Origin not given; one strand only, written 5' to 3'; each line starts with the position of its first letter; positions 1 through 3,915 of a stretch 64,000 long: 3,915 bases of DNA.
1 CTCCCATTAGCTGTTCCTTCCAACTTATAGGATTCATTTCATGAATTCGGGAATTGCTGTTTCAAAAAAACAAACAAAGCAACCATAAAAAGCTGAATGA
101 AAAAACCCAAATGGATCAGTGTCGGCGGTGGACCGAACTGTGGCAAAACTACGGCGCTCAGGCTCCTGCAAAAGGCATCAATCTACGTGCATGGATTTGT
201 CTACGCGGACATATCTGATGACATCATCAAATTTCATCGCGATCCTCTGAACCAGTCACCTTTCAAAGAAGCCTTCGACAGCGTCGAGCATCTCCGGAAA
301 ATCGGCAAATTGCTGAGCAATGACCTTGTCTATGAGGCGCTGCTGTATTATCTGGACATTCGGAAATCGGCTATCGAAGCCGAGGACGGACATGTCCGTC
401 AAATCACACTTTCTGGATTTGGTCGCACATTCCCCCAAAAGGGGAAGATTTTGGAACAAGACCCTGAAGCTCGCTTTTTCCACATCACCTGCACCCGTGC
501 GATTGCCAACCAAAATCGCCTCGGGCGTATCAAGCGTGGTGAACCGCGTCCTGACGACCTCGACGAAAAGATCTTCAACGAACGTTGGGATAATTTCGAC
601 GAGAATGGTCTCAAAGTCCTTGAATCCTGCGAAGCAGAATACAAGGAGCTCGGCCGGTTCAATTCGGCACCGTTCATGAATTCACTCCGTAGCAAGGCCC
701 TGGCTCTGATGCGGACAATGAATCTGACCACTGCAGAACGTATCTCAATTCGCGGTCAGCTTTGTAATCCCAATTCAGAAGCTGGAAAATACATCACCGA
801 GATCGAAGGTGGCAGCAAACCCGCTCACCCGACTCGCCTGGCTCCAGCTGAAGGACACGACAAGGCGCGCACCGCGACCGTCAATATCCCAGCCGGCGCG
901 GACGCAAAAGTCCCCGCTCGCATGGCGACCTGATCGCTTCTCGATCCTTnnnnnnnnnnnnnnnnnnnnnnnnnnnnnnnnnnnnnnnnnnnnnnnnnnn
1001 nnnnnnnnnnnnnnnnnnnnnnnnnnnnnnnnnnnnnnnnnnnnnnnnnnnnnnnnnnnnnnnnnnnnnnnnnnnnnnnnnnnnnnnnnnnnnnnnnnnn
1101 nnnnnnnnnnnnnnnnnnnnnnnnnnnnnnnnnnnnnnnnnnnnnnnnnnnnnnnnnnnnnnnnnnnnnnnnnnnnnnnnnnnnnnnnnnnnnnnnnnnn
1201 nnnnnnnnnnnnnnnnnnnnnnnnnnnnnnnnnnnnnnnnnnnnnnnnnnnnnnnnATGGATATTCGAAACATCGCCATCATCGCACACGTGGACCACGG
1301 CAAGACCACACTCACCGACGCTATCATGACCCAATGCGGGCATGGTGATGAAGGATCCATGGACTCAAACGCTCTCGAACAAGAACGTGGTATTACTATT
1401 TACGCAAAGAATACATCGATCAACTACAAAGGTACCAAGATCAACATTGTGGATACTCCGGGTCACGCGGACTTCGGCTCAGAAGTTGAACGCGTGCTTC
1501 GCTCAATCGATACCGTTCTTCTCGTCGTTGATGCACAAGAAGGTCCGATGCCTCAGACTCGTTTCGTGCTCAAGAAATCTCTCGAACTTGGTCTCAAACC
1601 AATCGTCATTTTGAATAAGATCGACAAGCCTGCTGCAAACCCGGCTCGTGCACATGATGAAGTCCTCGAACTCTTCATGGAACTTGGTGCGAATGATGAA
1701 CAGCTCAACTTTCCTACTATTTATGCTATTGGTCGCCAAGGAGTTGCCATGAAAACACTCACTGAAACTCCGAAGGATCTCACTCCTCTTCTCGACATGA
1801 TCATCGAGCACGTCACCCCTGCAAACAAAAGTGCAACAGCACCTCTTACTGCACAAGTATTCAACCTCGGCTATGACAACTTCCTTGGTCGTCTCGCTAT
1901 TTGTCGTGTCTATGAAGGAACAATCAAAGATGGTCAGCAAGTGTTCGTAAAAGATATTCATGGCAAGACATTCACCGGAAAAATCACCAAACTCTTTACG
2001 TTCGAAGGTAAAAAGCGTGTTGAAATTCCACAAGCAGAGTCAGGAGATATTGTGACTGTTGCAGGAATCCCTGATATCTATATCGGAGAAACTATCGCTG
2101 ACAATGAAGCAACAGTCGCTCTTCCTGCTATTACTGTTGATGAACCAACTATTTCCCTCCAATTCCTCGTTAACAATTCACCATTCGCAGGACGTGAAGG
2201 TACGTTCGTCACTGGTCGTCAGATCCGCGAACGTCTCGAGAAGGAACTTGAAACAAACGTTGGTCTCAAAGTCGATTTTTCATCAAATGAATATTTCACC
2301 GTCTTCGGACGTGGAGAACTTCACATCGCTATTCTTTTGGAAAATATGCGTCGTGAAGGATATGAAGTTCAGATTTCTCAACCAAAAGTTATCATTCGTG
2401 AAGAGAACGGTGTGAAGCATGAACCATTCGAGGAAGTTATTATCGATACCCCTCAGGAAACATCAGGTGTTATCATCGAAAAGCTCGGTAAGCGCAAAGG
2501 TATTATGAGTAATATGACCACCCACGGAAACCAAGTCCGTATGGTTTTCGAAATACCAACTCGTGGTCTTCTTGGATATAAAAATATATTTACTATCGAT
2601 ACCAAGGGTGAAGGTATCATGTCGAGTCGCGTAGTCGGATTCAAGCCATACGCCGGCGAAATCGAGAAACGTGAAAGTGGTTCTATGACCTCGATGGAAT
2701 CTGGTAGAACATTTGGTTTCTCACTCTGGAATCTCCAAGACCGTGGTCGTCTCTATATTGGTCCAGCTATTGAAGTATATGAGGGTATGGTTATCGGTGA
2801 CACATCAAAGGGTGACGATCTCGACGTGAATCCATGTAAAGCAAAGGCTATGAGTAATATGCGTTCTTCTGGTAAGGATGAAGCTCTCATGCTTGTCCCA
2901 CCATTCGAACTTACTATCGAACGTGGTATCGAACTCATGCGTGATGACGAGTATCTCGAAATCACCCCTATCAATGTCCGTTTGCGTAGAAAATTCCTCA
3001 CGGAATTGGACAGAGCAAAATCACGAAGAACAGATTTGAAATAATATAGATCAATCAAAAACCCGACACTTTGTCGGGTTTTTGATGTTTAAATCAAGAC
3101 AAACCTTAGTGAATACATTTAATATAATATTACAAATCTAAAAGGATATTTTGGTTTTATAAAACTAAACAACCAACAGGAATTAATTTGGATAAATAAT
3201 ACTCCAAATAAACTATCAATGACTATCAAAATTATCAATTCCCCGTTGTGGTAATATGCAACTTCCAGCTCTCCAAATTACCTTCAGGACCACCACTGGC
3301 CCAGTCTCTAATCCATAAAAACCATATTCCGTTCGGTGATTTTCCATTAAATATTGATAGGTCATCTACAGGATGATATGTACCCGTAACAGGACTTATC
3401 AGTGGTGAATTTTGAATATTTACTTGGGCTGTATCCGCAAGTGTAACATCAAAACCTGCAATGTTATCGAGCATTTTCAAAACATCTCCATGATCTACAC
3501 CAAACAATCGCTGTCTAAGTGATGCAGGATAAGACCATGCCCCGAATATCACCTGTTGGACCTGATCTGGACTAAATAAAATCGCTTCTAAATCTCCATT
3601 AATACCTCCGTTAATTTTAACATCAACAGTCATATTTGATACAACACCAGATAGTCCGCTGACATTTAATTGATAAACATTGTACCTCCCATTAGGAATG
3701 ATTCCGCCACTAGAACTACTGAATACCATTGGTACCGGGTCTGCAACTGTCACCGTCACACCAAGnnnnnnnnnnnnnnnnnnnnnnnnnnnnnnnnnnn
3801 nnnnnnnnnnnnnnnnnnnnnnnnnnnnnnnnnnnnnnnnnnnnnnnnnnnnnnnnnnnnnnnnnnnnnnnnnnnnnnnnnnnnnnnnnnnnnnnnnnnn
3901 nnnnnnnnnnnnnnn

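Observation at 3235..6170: Two adjacent giant pilin-like proteins: shared pilin stalk, different C-terminal adhesin-like heads (P-domain vs DUF1566/Lcl-like)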

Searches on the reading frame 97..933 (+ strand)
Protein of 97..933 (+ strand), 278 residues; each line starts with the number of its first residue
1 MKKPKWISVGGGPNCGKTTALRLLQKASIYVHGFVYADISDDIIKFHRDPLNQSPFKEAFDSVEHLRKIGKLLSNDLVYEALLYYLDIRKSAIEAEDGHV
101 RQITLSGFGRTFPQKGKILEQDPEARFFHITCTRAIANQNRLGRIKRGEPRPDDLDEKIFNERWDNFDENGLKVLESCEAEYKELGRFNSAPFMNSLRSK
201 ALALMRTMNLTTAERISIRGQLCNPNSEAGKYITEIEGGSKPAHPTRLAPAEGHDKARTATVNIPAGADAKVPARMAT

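Call 11: search_protein_families(library=ncbifam, proteins=[window:97-933:+], max_evalue=0.001)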
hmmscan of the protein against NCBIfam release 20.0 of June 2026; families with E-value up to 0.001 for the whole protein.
window:97-933:+ (278 aa): 0 families

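Call 54: find_encoding_contigs(protein=window:97-933:+, flank=10000, max_places=2)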
Protein window:97-933:+ (278 aa): 17 contigs read that carry it; 2 places shown.
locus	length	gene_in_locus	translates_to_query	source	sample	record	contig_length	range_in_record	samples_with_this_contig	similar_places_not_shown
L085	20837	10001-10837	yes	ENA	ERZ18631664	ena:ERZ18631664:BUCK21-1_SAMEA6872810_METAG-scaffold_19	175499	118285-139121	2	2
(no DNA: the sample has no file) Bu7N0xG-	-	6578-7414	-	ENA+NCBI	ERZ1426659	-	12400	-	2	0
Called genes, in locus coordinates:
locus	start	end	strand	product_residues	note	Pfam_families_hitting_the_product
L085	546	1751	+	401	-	PF21543:CvfB_2nd (faint), PF23459:S1_RRP5 (faint), PF21710:Spt6_S1 (faint), PF00575:S1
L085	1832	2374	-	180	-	-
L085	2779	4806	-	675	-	PF00041:fn3 (faint), PF18370:RGI_lyase (faint)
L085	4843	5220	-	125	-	-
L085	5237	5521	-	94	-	-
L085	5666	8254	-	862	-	PF00041:fn3 (faint)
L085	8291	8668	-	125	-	-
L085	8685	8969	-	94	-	-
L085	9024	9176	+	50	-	-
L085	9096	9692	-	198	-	PF01195:Pept_tRNA_hydro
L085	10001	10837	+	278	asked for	-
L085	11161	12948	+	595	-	PF00009:GTP_EFTU, PF01926:MMR_HSR1, PF22042:EF-G_D2, PF03144:GTP_EFTU_D2, PF00679:EFG_C, PF21018:BipA_C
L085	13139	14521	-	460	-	PF07963:N_methyl (weak), PF01483:P_proprotein (faint), PF18911:PKD_4 (weak), PF00801:PKD (weak)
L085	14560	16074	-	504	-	PF18911:PKD_4 (weak), PF07603:Lcl_C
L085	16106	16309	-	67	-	-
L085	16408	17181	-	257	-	PF01509:TruB_N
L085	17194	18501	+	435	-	PF13393:tRNA-synt_His, PF00587:tRNA-synt_2b, PF03129:HGTP_anticodon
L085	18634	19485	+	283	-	PF13462:Thioredoxin_4, PF01323:DSBA (weak)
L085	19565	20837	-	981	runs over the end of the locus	PF00580:UvrD-helicase, PF13245:AAA_19, PF13361:UvrD_C, PF13538:UvrD_C_2 (faint), PF12705:PDDEXK_1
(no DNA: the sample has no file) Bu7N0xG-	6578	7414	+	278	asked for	-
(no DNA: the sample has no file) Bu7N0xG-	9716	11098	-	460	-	PF07963:N_methyl (weak), PF01483:P_proprotein (faint), PF18911:PKD_4 (weak), PF00801:PKD (weak)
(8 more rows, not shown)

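Call 88: search_protein_families(library=pfam, proteins=[window:97-933:+], max_evalue=10)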
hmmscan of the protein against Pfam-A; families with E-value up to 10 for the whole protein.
window:97-933:+ (278 aa): 2 families
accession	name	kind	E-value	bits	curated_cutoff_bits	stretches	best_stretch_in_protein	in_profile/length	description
PF13238.12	AAA_18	-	0.033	15.1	29.4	1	7-37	1-25/128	AAA domain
PF06414.18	Zeta_toxin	-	0.051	13.5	22.3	1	2-47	14-58/199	Zeta toxin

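Call 95: search_protein_families(library=ncbifam, proteins=[L085:5666-8254:-, L085:2779-4806:-, L085:8291-8668:-, L085:8685-8969:-], max_evalue=0.01)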
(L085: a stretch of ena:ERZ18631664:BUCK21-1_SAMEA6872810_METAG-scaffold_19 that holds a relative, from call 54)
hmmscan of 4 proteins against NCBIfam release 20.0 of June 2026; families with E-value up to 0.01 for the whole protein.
L085:5666-8254:- (862 aa): 1 family
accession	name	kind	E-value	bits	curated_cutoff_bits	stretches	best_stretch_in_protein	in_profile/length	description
NF041611.1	exoglucan_CbhB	equivalog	8.1e-20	70.5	1950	2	177-369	701-888/997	exoglucanase CbhB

L085:2779-4806:- (675 aa): 1 family
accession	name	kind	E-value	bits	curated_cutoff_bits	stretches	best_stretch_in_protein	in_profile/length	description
NF041611.1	exoglucan_CbhB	equivalog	1e-30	106.5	1950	3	177-350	701-885/997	exoglucanase CbhB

L085:8291-8668:- (125 aa): 0 families

L085:8685-8969:- (94 aa): 0 families

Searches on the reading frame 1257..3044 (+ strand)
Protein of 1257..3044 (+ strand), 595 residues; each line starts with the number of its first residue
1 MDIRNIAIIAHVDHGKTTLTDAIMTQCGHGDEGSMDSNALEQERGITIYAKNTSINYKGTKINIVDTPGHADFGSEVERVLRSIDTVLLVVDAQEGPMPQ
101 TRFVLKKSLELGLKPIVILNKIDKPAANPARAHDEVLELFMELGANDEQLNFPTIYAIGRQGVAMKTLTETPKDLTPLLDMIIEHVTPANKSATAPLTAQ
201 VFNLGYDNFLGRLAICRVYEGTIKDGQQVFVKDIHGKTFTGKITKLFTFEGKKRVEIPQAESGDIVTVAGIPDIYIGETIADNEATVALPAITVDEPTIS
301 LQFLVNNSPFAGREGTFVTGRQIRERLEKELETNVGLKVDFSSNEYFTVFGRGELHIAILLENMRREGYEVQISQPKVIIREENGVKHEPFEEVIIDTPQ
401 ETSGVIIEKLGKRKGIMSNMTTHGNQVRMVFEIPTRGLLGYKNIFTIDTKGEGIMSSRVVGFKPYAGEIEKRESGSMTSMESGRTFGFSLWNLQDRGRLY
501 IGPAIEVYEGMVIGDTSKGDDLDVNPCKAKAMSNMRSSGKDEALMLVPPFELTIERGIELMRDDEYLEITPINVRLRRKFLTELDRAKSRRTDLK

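Call 11: search_protein_families(library=ncbifam, proteins=[window:1257-3044:+], max_evalue=0.001)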
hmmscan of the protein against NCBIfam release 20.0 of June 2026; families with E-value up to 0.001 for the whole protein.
window:1257-3044:+ (595 aa): 37 families (the best 25 are shown)
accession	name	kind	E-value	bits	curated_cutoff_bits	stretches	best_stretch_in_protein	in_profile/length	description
TIGR01394.1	TypA_BipA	equivalog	2.2e-249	828.7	757.3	1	3-587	1-593/594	translational GTPase TypA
NF007583.0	PRK10218.1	equivalog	4.3e-189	629.4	1260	1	2-592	4-603/607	ribosome-dependent GTPase TypA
TIGR00484.1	EF-G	equivalog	1.7e-61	208.3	659.4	2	3-153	10-165/691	elongation factor G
TIGR00490.1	aEF-2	equivalog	1e-57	195.8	738.45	3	3-135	19-161/720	elongation factor EF-2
NF009381.0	PRK12740.1-5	subfamily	2.2e-56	191.6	583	2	2-140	8-154/692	elongation factor G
NF012153.1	tet_protect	equivalog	8.4e-53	179.5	775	3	5-136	2-141/614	tetracycline resistance ribosomal protection protein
TIGR01393.1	lepA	equivalog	8e-52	176.4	533.9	1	2-287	2-280/595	translation elongation factor 4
NF009891.0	PRK13351.1-1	equivalog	2.4e-44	152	597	2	189-382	285-470/681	elongation factor G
NF033148.1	tet_protect_M_W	exception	1.5e-36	125.9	1100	2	1-129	1-137/639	TetM/TetW/TetO/TetS family tetracycline resistance ribosomal protection protein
NF000120.3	47473_otr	exception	1.5e-35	122.9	900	2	5-135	4-142/608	tetracycline resistance ribosomal protection protein Otr(A)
NF009377.1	PRK12740.1-1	equivalog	7.3e-35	120.5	890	2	2-140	12-158/700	elongation factor G-like protein EF-G2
NF012155.1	tet_protect_M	exception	2.7e-32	111.8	1420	1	1-128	1-136/639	tetracycline resistance ribosomal protection protein Tet(M)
NF009379.0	PRK12740.1-3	equivalog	2.4e-29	102.4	513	2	3-128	8-141/674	elongation factor G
NF012154.0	tet_protect_Q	exception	7.2e-28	97.2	1425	1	1-131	1-139/638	tetracycline resistance ribosomal protection protein Tet(Q)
NF001964.0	PRK00741.1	equivalog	3.1e-27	95.2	473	1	4-138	13-159/529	peptide chain release factor 3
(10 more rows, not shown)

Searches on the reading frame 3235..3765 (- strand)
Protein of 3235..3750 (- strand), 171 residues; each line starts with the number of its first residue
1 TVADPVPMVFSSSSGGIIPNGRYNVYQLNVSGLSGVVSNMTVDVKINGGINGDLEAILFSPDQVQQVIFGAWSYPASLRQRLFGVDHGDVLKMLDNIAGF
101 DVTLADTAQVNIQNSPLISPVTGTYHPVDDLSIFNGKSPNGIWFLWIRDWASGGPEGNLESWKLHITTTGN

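Call 17: find_homologous_proteins(query=window:3238-3738:-, max_evalue=0.01)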
Query seq(167 aa): 25 candidates shared short words with the query, none scored E <= 0.01.

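Call 28: search_protein_representatives(protein=window:3235-3750:-)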
Query: 171 residues. Proteins with E-value up to 0.001 (for the whole library): 1533; up to 1e-10: 191; up to 1e-30: 6. The best 150 are listed.
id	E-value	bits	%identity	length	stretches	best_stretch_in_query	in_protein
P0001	1.3e-109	380.0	100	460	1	1-171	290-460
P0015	5.5e-45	169.5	35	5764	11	112-168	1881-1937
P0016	3.0e-40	154.1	41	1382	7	19-171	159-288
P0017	1.6e-37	145.2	39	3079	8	118-166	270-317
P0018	6.5e-36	140.0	39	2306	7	102-168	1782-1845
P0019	8.4e-35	136.3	38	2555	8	104-168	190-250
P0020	3.4e-30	121.3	36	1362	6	104-169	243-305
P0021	4.7e-29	117.6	34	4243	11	83-168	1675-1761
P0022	2.6e-28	115.2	37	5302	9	41-168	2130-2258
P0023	6.3e-28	114.0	39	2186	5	18-166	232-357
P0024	3.4e-26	108.3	32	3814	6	27-166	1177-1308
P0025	9.3e-26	106.9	33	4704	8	10-167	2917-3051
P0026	1.6e-25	106.1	37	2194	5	28-166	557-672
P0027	4.9e-25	104.5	37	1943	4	88-169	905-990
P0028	5.8e-25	104.3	33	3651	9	118-169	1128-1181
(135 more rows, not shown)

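Call 45: predict_structure(alignment_id=A3)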
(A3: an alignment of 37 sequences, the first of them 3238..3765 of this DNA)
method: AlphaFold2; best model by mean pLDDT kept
length: 176 residues; sequences in the alignment: 37
mean_pLDDT: 86.3   pTM: 0.81
mean pLDDT of the five models: 86.3, 86.2, 86.2, 86.1, 85.3
residues with pLDDT >= 90: 107; 70-90: 41; 50-70: 20; < 50: 8
segments of 3 or more residues with pLDDT < 50: 92-96
pLDDT, mean of each block of 10 residues (from residue 1): 81 88 93 96 97 84 97 75 54 52 91 93 88 97 97 88 96 88
secondary structure, 60 per line:
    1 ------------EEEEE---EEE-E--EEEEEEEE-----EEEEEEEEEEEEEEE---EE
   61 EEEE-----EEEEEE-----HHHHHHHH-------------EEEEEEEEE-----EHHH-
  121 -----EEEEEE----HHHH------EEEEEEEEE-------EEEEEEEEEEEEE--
elements in order: E13-17 E21-23 E28-35 E41-55 E59-64 E70-75 H81-88 E102-110 E126-131 H136-139 E146-154 E162-174

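Call 49: search_solved_structures(query=A3, max_evalue=0.01)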
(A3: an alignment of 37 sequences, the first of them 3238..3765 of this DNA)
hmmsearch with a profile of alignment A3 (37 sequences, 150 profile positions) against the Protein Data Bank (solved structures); distinct sequences matched with E-value up to 0.01: 7.
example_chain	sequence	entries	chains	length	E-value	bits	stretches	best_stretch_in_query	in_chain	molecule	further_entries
3wqb_A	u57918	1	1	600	2.8e-08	36.7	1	13-133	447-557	Extracellular serine protease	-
3hjr_A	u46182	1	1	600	2.8e-08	36.7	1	13-133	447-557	Extracellular serine protease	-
1p8j_A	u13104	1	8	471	4.9e-05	26.1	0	38-75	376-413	Furin precursor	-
6yd3_A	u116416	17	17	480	0.00017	24.4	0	43-75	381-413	Furin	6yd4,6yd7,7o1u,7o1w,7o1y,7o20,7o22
4omc_A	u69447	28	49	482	0.00017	24.4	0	43-75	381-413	Furin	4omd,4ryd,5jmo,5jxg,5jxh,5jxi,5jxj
4z2a_A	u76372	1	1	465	0.00018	24.3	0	43-75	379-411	Furin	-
7lcu_A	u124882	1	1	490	0.00019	24.2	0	43-75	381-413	Furin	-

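Call 50: fold_search(model_id=the predicted structure, library=pdb)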
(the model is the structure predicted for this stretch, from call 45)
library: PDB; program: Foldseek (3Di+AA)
matches with E <= 10: 1653; with E <= 0.001: 27
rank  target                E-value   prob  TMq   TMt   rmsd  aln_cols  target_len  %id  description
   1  3wqb_A                3.1e-06  1.00  0.53  0.17   8.6       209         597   15  Crystal structure of aeromonas sobria serine protease (ASP) and the chaperone (ORF2) complex (released 2015-03-25)
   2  3hjr                  8.7e-06  1.00  0.51  0.17  10.2       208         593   15  Crystal structure of serine protease of Aeromonas sobria (released 2009-06-02)
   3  5jmo_A                9.8e-06  1.00  0.56  0.23   5.2       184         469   14  X-ray structure of furin in complex with the inhibitory antibody Nb14 (released 2016-12-07)
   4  6hlb_A                1.7e-05  1.00  0.54  0.22   7.1       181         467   15  X-ray structure of furin in complex with the cyclic peptide c[succinyl-Phe-2-Nal-(Arg)4-Lys]-Arg-4-Amba (released 2019-02-06)
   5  7lcu                  2.1e-05  1.00  0.54  0.22   5.6       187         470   14  X-ray structure of Furin bound to BOS-318, a small molecule inhibitor (released 2022-01-12)
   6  9fid_A                2.2e-05  1.00  0.53  0.22   7.2       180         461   15  X-ray structure of furin (PCSK3) in complex with the PC1/3 (PCSK1) prodomain mutant R78K,R80A (released 2025-09-10)
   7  4z2a                  2.6e-05  1.00  0.56  0.23   5.3       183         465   14  Crystal structure of unglycosylated apo human furin @1.89A (released 2016-05-04)
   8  1p8j_B                3.4e-05  1.00  0.56  0.23   5.5       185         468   14  CRYSTAL STRUCTURE OF THE PROPROTEIN CONVERTASE FURIN (released 2003-07-08)
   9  5jmo_B                3.4e-05  1.00  0.56  0.22   5.2       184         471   14  X-ray structure of furin in complex with the inhibitory antibody Nb14 (released 2016-12-07)
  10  4omc_A                3.6e-05  1.00  0.57  0.24   4.4       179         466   14  X-ray structure of human furin in complex with the competitive inhibitor meta-guanidinomethyl-Phac-RVR-Amba (released 2014-04-09)
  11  9fie_C                3.8e-05  1.00  0.53  0.21   6.1       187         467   14  X-ray structure of furin (PCSK3) in complex with the PC1/3 (PCSK1) prodomain mutant R77A,R80A,R81A (released 2025-09-10)
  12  5jxi                  4.1e-05  1.00  0.53  0.21   6.1       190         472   14  Structure of the unliganded form of the proprotein convertase furin in presence of EDTA. (released 2016-10-05)
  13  7qy1                  4.6e-05  1.00  0.57  0.23   4.7       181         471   14  X-ray structure of furin in complex with the dichlorophenylpyridine-based inhibitor 4 (released 2022-04-20)
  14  4omc_B                5.1e-05  1.00  0.53  0.22   7.4       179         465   16  X-ray structure of human furin in complex with the competitive inhibitor meta-guanidinomethyl-Phac-RVR-Amba (released 2014-04-09)
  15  5jxg                  5.1e-05  1.00  0.54  0.21   5.9       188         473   14  Structure of the unliganded form of the proprotein convertase furin. (released 2016-10-05)
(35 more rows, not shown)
